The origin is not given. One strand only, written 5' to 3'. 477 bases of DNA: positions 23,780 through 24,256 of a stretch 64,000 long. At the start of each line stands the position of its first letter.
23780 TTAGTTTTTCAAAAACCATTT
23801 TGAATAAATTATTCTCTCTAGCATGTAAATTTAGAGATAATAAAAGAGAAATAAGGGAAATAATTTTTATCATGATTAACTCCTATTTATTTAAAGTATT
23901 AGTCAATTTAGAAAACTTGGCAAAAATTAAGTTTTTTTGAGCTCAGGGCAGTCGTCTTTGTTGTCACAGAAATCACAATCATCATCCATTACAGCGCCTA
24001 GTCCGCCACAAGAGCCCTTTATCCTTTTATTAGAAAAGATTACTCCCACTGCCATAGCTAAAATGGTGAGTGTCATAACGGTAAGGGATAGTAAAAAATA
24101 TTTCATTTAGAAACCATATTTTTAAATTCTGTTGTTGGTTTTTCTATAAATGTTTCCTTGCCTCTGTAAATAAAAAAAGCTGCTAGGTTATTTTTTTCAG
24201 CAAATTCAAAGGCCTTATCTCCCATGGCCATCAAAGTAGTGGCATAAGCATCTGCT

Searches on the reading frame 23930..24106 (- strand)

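Call 70: search_protein_families(library=pfam, proteins=[window:23930-24106:-], max_evalue=0.1)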
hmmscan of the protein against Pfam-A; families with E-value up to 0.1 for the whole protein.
seq(59 aa): 1 family
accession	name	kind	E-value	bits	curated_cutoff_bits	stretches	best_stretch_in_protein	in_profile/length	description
PF04400.18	NqrM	-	2.3e-11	43.7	22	1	22-57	1-34/43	(Na+)-NQR maturation NqrM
